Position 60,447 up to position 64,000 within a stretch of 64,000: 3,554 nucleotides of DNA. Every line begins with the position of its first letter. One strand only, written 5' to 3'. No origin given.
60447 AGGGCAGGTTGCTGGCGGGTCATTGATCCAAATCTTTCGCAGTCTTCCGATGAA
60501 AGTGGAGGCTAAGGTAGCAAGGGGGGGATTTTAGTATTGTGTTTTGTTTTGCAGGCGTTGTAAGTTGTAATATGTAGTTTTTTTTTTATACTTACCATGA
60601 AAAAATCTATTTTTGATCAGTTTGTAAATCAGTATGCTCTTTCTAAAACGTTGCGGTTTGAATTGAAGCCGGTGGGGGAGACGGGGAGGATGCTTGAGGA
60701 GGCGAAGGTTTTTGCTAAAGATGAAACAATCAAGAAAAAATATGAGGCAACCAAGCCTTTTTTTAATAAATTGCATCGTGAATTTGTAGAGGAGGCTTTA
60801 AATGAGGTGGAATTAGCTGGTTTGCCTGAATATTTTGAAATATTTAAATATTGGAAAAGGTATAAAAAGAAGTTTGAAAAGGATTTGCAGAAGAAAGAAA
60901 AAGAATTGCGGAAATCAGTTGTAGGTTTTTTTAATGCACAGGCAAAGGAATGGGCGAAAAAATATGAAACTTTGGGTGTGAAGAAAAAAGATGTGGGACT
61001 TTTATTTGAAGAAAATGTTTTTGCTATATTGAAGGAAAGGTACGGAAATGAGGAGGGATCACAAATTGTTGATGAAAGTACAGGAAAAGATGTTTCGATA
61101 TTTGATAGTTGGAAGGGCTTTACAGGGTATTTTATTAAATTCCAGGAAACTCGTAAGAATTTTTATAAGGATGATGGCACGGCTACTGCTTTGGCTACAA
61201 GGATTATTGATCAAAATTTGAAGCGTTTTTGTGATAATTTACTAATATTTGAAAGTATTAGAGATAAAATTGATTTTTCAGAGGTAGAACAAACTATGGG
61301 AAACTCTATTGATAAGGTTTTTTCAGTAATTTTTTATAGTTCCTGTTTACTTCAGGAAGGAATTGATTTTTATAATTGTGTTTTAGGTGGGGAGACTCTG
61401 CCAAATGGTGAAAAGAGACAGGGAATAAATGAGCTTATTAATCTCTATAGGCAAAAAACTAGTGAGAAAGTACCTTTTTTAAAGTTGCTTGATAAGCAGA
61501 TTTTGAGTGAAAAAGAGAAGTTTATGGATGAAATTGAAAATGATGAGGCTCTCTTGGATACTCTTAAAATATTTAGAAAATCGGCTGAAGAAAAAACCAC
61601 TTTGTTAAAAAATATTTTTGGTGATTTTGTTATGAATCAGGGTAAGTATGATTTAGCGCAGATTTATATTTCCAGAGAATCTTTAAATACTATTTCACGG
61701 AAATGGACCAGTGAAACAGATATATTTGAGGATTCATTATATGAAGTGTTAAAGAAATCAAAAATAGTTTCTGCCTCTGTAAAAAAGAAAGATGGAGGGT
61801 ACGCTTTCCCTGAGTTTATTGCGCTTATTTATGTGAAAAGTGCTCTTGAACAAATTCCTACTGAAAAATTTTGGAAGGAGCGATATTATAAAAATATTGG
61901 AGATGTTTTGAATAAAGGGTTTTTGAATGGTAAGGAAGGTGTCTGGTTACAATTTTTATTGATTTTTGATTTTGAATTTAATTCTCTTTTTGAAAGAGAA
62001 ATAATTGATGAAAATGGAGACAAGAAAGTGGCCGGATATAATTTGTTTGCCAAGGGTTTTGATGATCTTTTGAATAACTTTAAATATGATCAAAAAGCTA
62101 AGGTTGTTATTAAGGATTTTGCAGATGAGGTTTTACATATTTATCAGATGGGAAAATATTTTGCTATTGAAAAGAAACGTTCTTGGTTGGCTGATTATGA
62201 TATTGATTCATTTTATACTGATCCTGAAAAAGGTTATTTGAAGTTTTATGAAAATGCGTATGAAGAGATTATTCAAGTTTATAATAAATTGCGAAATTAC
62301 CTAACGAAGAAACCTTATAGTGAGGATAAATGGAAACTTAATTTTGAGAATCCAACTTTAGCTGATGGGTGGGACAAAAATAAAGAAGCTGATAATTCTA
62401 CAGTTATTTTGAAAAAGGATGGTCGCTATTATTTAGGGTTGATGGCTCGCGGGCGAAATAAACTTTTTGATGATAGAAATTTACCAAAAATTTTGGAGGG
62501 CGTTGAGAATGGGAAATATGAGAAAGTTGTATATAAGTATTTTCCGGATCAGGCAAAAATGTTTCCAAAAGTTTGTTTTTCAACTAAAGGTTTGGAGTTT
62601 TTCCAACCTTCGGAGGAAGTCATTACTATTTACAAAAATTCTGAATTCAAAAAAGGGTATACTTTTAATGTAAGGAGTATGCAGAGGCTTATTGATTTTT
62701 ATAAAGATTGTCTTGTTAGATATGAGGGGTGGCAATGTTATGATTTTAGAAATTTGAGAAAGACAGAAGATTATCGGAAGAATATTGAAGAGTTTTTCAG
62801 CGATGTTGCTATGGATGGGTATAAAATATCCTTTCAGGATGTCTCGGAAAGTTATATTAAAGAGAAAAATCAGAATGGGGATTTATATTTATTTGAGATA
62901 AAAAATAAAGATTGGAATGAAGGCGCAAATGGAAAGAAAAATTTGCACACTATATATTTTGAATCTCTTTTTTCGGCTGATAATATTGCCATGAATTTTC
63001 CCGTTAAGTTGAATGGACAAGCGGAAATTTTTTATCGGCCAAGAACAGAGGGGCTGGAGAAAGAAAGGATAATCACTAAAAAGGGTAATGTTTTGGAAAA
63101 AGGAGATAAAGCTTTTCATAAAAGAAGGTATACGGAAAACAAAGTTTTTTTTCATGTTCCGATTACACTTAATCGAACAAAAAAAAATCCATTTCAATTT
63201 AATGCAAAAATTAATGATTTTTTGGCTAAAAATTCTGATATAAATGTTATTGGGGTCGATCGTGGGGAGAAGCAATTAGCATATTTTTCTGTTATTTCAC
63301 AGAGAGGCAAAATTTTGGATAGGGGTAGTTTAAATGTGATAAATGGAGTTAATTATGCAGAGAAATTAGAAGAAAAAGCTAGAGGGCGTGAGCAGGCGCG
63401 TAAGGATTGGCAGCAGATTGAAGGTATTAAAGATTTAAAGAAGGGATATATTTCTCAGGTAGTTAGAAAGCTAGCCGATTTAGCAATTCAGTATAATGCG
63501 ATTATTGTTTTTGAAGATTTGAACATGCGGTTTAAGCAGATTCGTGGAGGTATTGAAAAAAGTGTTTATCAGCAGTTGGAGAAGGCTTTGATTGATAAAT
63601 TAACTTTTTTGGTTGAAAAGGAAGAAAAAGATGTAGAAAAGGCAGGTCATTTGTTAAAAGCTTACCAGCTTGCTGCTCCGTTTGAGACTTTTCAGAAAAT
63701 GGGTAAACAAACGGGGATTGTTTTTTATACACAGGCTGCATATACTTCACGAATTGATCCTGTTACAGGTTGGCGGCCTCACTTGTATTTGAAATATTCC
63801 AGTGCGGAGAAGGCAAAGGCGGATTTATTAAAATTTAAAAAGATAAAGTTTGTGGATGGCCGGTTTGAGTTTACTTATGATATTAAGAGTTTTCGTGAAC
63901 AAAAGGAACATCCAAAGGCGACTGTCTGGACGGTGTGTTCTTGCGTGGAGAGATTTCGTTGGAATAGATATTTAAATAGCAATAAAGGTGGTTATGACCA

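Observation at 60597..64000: Unlisted, open-ended giant ORF is a Cas12a/Cpf1-type single-effector CRISPR nuclease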

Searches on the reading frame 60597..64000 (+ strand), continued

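Call 7: find_homologous_proteins(query=window:60597-64000:+, max_evalue=1e-30)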
Query window:60597-64000:+ (1134 aa): 703 proteins with E <= 1e-30 among 8000 candidates; the best 120 are listed.
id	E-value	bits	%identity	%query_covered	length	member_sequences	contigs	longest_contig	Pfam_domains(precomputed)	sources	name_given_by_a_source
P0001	0.0e+0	2555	100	100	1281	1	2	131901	PF18510.8,PF22222.2,PF18501.8,PF18516.8,PF21918.3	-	-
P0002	0.0e+0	1808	70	100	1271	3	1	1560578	PF18510.8,PF22222.2,PF18501.8,PF18516.8,PF21918.3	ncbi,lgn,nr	ncbi:type V CRISPR-associated protein Cas12a/Cpf1 [Candidatus Peregrinibacteria bacterium]|nr:MAG: t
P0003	0.0e+0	1777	70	100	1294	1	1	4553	PF18510.8,PF22222.2,PF18501.8,PF18516.8,PF21918.3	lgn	-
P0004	0.0e+0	1751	69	100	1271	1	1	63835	PF18510.8,PF22222.2,PF18501.8,PF18516.8,PF21918.3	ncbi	-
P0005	0.0e+0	1749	69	100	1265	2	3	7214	PF18510.8,PF22222.2,PF18501.8,PF18516.8,PF21918.3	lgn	-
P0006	0.0e+0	1730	68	100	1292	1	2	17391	PF18510.8,PF22222.2,PF18501.8,PF18516.8,PF21918.3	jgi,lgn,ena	-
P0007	0.0e+0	1694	68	100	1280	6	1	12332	PF18510.8,PF22222.2,PF18501.8,PF18516.8,PF21918.3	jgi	-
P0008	0.0e+0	1685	67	100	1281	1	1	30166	PF18510.8,PF22222.2,PF18501.8,PF18516.8,PF21918.3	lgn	-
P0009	0.0e+0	1682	68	100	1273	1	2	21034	PF18510.8,PF22222.2,PF18501.8,PF18516.8,PF21918.3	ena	-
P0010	0.0e+0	1681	67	98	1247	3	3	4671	PF18510.8,PF22222.2,PF18501.8,PF18516.8,PF21918.3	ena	-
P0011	0.0e+0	1664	67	100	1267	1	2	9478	PF18510.8,PF22222.2,PF18501.8,PF18516.8,PF21918.3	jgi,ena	-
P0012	0.0e+0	1652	65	100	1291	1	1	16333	PF18510.8,PF22222.2,PF18501.8,PF18516.8,PF21918.3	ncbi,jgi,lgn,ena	ncbi:MAG: type V CRISPR-associated protein Cas12a/Cpf1 [bacterium]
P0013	0.0e+0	1651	64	100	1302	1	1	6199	PF18510.8,PF22222.2,PF18501.8,PF18516.8,PF21918.3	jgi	-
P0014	0.0e+0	1630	66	99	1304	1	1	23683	PF18510.8,PF22222.2,PF18501.8,PF18516.8,PF21918.3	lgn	-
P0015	0.0e+0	1620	65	99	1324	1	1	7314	PF18510.8,PF22222.2,PF18501.8,PF18516.8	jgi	-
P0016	0.0e+0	1609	65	100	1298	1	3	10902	PF18510.8,PF22222.2,PF18501.8,PF18516.8,PF21918.3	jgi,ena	-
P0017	0.0e+0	1593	63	97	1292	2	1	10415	PF18510.8,PF22222.2,PF18501.8,PF18516.8,PF21918.3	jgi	-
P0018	0.0e+0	1581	64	100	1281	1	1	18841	PF18510.8,PF22222.2,PF18501.8,PF18516.8,PF21918.3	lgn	-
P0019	0.0e+0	1579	64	100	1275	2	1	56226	PF18510.8,PF22222.2,PF18501.8,PF18516.8,PF21918.3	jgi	-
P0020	0.0e+0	1577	64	100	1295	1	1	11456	PF18510.8,PF22222.2,PF18501.8,PF18516.8,PF21918.3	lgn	-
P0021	0.0e+0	1573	62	100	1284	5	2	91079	PF18510.8,PF22222.2,PF18501.8,PF18516.8,PF21918.3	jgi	-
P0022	0.0e+0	1573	62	100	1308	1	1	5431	PF18510.8,PF22222.2,PF18501.8,PF18516.8,PF21918.3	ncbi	-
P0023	0.0e+0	1569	63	100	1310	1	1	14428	PF18510.8,PF22222.2,PF18501.8,PF18516.8,PF21918.3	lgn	-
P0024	0.0e+0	1567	63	99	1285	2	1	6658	PF18510.8,PF22222.2,PF18501.8,PF18516.8,PF21918.3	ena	-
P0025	0.0e+0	1553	62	100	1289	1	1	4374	PF18510.8,PF22222.2,PF18501.8,PF18516.8,PF21918.3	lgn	-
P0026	0.0e+0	1552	64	100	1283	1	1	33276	PF18510.8,PF22222.2,PF18501.8,PF18516.8,PF21918.3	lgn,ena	-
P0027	0.0e+0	1552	63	99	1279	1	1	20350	PF18510.8,PF22222.2,PF18501.8,PF18516.8,PF21918.3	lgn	-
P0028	0.0e+0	1551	63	100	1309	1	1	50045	PF18510.8,PF22222.2,PF18501.8,PF18516.8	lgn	-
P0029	0.0e+0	1541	61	100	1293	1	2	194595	PF18510.8,PF22222.2,PF18501.8,PF18516.8,PF21918.3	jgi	jgi:hypothetical protein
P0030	0.0e+0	1515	62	99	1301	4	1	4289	PF18510.8,PF22222.2,PF18501.8,PF18516.8,PF21918.3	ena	-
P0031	0.0e+0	1503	62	100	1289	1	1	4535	PF18510.8,PF22222.2,PF18501.8,PF18516.8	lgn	-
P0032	0.0e+0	1495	61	100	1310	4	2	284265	PF18510.8,PF22222.2,PF18501.8,PF18516.8,PF21918.3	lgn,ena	-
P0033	0.0e+0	1494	61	100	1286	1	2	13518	PF18510.8,PF22222.2,PF18501.8,PF18516.8,PF21918.3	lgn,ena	-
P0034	0.0e+0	1493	61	100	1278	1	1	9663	PF18510.8,PF22222.2,PF18501.8,PF18516.8,PF21918.3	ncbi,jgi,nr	ncbi:MAG: type V CRISPR-associated protein Cas12a/Cpf1 [Candidatus Moranbacteria bacterium]|jgi:hypo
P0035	0.0e+0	1484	59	100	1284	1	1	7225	PF18510.8,PF22222.2,PF18501.8,PF18516.8,PF21918.3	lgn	-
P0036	0.0e+0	1481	60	100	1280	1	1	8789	PF18510.8,PF22222.2,PF18501.8,PF18516.8,PF21918.3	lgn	-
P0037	0.0e+0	1475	59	100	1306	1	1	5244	PF18510.8,PF22222.2,PF18501.8,PF18516.8,PF21918.3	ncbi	-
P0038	0.0e+0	1472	62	97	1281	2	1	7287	PF18510.8,PF22222.2,PF18501.8,PF18516.8,PF21918.3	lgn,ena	-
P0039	0.0e+0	1463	58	100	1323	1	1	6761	PF18510.8,PF22222.2,PF18501.8,PF18516.8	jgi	jgi:hypothetical protein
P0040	0.0e+0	1451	58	100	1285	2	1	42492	PF18510.8,PF22222.2,PF18501.8,PF18516.8,PF21918.3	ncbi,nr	ncbi:type V CRISPR-associated protein Cas12a/Cpf1 [Candidatus Gottesmanbacteria bacterium]|nr:type V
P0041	0.0e+0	1443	59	100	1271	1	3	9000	PF18510.8,PF22222.2,PF18501.8,PF18516.8,PF21918.3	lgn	-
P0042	0.0e+0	1439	60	100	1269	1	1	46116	PF18510.8,PF18501.8,PF18516.8,PF21918.3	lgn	-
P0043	0.0e+0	1437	59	100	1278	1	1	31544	PF18510.8,PF22222.2,PF18501.8,PF18516.8,PF21918.3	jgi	jgi:hypothetical protein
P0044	0.0e+0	1436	60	97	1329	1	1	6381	PF22222.2,PF18501.8,PF18516.8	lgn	-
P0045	0.0e+0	1435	59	100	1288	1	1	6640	PF18510.8,PF18501.8,PF18516.8,PF21918.3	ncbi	-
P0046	0.0e+0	1432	60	100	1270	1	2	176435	PF18510.8,PF22222.2,PF18501.8,PF18516.8,PF21918.3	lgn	-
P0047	0.0e+0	1424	58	100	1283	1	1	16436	PF18510.8,PF22222.2,PF18501.8,PF18516.8,PF21918.3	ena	-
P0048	0.0e+0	1422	57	100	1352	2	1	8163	PF18510.8,PF18501.8,PF18516.8,PF21918.3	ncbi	-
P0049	0.0e+0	1417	60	97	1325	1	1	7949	PF18510.8,PF22222.2,PF18501.8,PF18516.8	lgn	-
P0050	0.0e+0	1410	58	100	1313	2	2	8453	PF18510.8,PF22222.2,PF18501.8,PF18516.8,PF21918.3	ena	-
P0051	0.0e+0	1407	60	97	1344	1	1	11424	PF18510.8,PF22222.2,PF18501.8,PF18516.8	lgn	-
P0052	0.0e+0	1406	58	100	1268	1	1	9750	PF18510.8,PF22222.2,PF18501.8,PF18516.8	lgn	-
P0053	0.0e+0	1403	59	100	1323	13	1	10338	PF18510.8,PF22222.2,PF18501.8,PF18516.8,PF21918.3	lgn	-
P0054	0.0e+0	1401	67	82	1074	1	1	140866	PF18510.8,PF22222.2,PF18501.8,PF18516.8,PF21918.3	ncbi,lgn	-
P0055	0.0e+0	1398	59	100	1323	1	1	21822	PF18510.8,PF18501.8,PF18516.8,PF21918.3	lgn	-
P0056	0.0e+0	1397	56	100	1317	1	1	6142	PF18510.8,PF22222.2,PF18501.8,PF18516.8,PF21918.3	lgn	-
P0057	0.0e+0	1396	56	100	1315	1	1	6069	PF18510.8,PF22222.2,PF18501.8,PF18516.8,PF21918.3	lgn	-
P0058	0.0e+0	1390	58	100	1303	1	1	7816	PF18510.8,PF22222.2,PF18501.8,PF18516.8,PF21918.3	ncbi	-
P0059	0.0e+0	1387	57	100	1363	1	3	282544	PF18510.8,PF22222.2,PF18501.8,PF18516.8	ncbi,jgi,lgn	jgi:hypothetical protein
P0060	0.0e+0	1385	56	100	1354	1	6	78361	PF18510.8,PF18501.8,PF18516.8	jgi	-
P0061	0.0e+0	1383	55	100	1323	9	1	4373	PF18510.8,PF22222.2,PF18501.8,PF18516.8,PF21918.3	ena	-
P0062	0.0e+0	1382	58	100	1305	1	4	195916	PF18510.8,PF22222.2,PF18501.8,PF18516.8,PF21918.3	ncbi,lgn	ncbi:MAG: type V CRISPR-associated protein Cas12a/Cpf1 [Candidatus Moraniibacteriota bacterium]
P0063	0.0e+0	1382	61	93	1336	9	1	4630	PF18510.8,PF22222.2,PF18501.8,PF18516.8,PF21918.3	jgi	-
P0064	0.0e+0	1374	56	99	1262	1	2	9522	PF18510.8,PF22222.2,PF18501.8,PF18516.8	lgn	-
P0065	0.0e+0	1373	59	96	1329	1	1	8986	PF18510.8,PF22222.2,PF18501.8,PF18516.8,PF21918.3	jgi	-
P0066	0.0e+0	1373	58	100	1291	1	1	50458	PF18510.8,PF22222.2,PF18501.8,PF18516.8,PF21918.3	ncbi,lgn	-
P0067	0.0e+0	1372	55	100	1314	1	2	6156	PF18510.8,PF22222.2,PF18501.8,PF18516.8,PF21918.3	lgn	-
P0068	0.0e+0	1369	56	100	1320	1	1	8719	PF18510.8,PF22222.2,PF18501.8,PF18516.8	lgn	-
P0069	0.0e+0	1366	57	100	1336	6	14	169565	PF18510.8,PF22222.2,PF18501.8,PF18516.8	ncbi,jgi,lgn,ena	jgi:hypothetical protein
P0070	0.0e+0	1365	57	100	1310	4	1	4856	PF18510.8,PF22222.2,PF18501.8,PF18516.8,PF21918.3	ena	-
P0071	0.0e+0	1364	58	96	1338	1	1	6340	PF22222.2,PF18501.8,PF18516.8,PF21918.3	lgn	-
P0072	0.0e+0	1363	58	100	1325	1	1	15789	PF18510.8,PF18501.8,PF18516.8,PF21918.3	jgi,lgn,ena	-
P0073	0.0e+0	1362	58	97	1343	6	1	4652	PF18510.8,PF22222.2,PF18501.8,PF18516.8,PF21918.3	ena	-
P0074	0.0e+0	1361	55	100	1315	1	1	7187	PF18510.8,PF22222.2,PF18501.8,PF18516.8,PF21918.3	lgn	-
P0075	0.0e+0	1360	57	100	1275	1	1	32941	PF18510.8,PF22222.2,PF18501.8,PF18516.8,PF21918.3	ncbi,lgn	-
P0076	0.0e+0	1359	57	100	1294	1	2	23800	PF18510.8,PF22222.2,PF18501.8,PF18516.8,PF21918.3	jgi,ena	-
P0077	0.0e+0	1358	59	93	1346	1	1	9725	PF18510.8,PF22222.2,PF18501.8,PF18516.8,PF21918.3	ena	-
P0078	0.0e+0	1352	55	60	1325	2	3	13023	PF18510.8,PF22222.2,PF18501.8,PF18516.8,PF21918.3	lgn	-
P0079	0.0e+0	1350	58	100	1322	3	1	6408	PF18510.8,PF22222.2,PF18501.8,PF18516.8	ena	-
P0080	0.0e+0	1350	57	98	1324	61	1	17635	PF22222.2,PF18501.8,PF18516.8,PF21918.3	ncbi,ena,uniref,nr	ncbi:hypothetical protein COZ82_03725 [Candidatus Kaiserbacteria bacterium CG_4_8_14_3_um_filter_38_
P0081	0.0e+0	1350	58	97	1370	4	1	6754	PF18510.8,PF22222.2,PF18501.8,PF18516.8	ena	-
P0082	0.0e+0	1333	54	100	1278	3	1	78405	PF18510.8,PF22222.2,PF18501.8,PF18516.8,PF21918.3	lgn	-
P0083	0.0e+0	1331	56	100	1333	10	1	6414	PF18510.8,PF22222.2,PF18501.8,PF18516.8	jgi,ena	-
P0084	0.0e+0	1330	55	100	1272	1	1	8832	PF18510.8,PF22222.2,PF18501.8,PF18516.8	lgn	-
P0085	0.0e+0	1326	56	100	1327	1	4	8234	PF18510.8,PF22222.2,PF18501.8,PF18516.8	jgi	jgi:hypothetical protein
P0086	0.0e+0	1325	55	100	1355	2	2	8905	PF18510.8,PF22222.2,PF18501.8,PF18516.8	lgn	-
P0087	0.0e+0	1321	55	100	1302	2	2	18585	PF18510.8,PF22222.2,PF18501.8,PF18516.8,PF21918.3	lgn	-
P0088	0.0e+0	1318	57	100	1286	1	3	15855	PF18510.8,PF18501.8,PF18516.8,PF21918.3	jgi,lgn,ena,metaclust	metaclust:\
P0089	0.0e+0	1317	55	100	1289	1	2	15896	PF18510.8,PF22222.2,PF18501.8,PF18516.8,PF21918.3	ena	-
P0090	0.0e+0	1317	56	100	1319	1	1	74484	PF18510.8,PF22222.2,PF18501.8,PF18516.8,PF21918.3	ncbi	-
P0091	0.0e+0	1314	54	100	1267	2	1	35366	PF18510.8,PF22222.2,PF18501.8,PF18516.8,PF21918.3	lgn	-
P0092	0.0e+0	1310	56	100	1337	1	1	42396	PF18510.8,PF22222.2,PF18501.8,PF18516.8,PF21918.3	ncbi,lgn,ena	-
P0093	0.0e+0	1309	56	98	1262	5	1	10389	PF18510.8,PF22222.2,PF18501.8,PF18516.8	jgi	-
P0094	0.0e+0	1305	55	100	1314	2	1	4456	PF18510.8,PF18501.8,PF18516.8,PF21918.3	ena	-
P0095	0.0e+0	1304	55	100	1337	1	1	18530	PF18510.8,PF22222.2,PF18501.8,PF18516.8,PF21918.3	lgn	-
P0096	0.0e+0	1302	55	99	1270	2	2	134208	PF18510.8,PF22222.2,PF18501.8,PF18516.8,PF21918.3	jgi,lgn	jgi:hypothetical protein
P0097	0.0e+0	1293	55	99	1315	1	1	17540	PF18510.8,PF22222.2,PF18501.8,PF18516.8,PF21918.3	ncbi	-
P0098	0.0e+0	1286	55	100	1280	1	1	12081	PF18510.8,PF22222.2,PF18501.8,PF18516.8,PF21918.3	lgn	-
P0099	0.0e+0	1285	55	97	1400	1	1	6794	PF18510.8,PF22222.2,PF18501.8,PF18516.8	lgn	-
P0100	0.0e+0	1281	55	100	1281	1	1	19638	PF18510.8,PF22222.2,PF18501.8,PF18516.8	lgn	-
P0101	0.0e+0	1280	57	93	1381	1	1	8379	PF18510.8,PF22222.2,PF18501.8,PF18516.8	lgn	-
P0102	0.0e+0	1276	59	58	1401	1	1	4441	PF18510.8,PF22222.2,PF18501.8,PF18516.8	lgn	-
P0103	0.0e+0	1273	53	99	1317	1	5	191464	PF18510.8,PF18501.8,PF18516.8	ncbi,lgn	-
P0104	0.0e+0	1272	53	100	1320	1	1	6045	PF18510.8,PF22222.2,PF18501.8,PF18516.8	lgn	-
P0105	0.0e+0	1266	55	99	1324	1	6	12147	PF18510.8,PF22222.2,PF18501.8,PF18516.8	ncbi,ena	ncbi:MAG: type V CRISPR-associated protein Cas12a/Cpf1 [Patescibacteria group bacterium]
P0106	0.0e+0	1260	55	95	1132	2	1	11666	PF22222.2,PF18501.8,PF18516.8,PF21918.3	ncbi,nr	ncbi:type V CRISPR-associated protein Cas12a/Cpf1 [Patescibacteria group bacterium]|nr:type V CRISPR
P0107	0.0e+0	1257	55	100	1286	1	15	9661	PF18510.8,PF22222.2,PF18501.8,PF18516.8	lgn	-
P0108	0.0e+0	1255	52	100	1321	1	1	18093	PF18510.8,PF22222.2,PF18501.8,PF18516.8,PF21918.3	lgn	-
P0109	0.0e+0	1252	56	100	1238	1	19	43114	PF18510.8,PF18501.8,PF18516.8,PF21918.3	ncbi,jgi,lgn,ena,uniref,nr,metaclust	ncbi:type V CRISPR-associated protein Cpf1 [Candidatus Uhrbacteria bacterium CG_4_9_14_3_um_filter_4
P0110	0.0e+0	1250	56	100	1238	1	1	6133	PF18510.8,PF18501.8,PF18516.8,PF21918.3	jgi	-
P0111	0.0e+0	1250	53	98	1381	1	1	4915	PF18510.8,PF22222.2,PF18501.8,PF18516.8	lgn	-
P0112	0.0e+0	1249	54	99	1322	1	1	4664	PF18510.8,PF22222.2,PF18501.8,PF18516.8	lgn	-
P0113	0.0e+0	1237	53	97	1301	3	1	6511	PF18510.8,PF22222.2,PF18501.8,PF18516.8,PF21918.3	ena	-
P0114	0.0e+0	1234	56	93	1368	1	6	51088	PF18510.8,PF22222.2,PF18501.8,PF18516.8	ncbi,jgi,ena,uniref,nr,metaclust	ncbi:type V CRISPR-associated protein Cpf1 [Candidatus Campbellbacteria bacterium RIFCSPLOWO2_01_FUL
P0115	0.0e+0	1232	54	100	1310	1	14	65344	PF18510.8,PF18501.8,PF18516.8,PF21918.3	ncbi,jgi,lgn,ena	-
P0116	0.0e+0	1228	54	99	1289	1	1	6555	PF18510.8,PF22222.2,PF18501.8,PF18516.8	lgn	-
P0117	0.0e+0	1226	52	99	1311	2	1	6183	PF18510.8,PF22222.2,PF18501.8,PF18516.8,PF21918.3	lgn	-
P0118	0.0e+0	1225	54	100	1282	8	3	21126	PF18510.8,PF22222.2,PF18501.8,PF18516.8,PF21918.3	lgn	-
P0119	0.0e+0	1223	51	99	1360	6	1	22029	PF18510.8,PF22222.2,PF18501.8,PF18516.8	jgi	-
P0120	0.0e+0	1222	51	100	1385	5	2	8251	PF18510.8,PF22222.2,PF18501.8,PF18516.8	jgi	-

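Call 11: find_encoding_contigs(protein=P0001, flank=10000, max_places=4)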
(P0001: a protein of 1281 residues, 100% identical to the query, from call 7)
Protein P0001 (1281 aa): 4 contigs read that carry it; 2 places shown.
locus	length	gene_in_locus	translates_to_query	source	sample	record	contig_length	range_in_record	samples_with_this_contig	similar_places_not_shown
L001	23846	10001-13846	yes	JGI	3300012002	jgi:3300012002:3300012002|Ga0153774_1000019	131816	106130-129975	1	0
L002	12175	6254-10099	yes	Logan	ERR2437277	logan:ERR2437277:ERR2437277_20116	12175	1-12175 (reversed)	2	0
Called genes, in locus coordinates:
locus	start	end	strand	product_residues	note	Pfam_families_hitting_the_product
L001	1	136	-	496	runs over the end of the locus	PF02463:SMC_N (weak), PF13175:AAA_15, PF13476:AAA_23, PF13304:AAA_21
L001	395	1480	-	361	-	PF13784:Fic_N, PF02661:Fic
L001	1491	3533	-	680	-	PF13588:HSDR_N_2, PF02384:N6_Mtase, PF07669:Eco57I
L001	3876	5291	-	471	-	PF18780:HNH_repeat, PF01844:HNH, PF14279:HNH_5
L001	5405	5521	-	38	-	PF01813:ATP-synt_D (weak)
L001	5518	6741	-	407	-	PF09903:DUF2130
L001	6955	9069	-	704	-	-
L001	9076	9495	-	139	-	-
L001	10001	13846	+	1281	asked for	PF18501:REC1, PF21918:cas_Cpf1_2nd, PF22222:Cpf1_PI-like, PF18516:RuvC_1, PF18510:NUC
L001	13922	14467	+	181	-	PF01930:Cas_Cas4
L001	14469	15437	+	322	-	PF01867:Cas_Cas1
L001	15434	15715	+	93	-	PF09827:CRISPR_Cas2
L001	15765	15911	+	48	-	-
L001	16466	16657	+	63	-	-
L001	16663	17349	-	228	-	PF01813:ATP-synt_D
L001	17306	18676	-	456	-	PF02874:ATP-synt_ab_N, PF00006:ATP-synt_ab, PF22919:ATP-synt_VA_C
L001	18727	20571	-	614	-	PF02874:ATP-synt_ab_N, PF16886:ATP-synt_ab_Xtn, PF00006:ATP-synt_ab, PF22919:ATP-synt_VA_C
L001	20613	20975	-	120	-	PF01990:ATP-synt_F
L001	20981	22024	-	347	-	PF01992:vATP-synt_AC39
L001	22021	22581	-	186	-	PF01991:vATP-synt_E (weak)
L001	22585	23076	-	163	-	PF00137:ATP-synt_C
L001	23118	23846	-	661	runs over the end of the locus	PF01496:V_ATPase_I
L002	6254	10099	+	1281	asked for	PF18501:REC1, PF21918:cas_Cpf1_2nd, PF22222:Cpf1_PI-like, PF18516:RuvC_1, PF18510:NUC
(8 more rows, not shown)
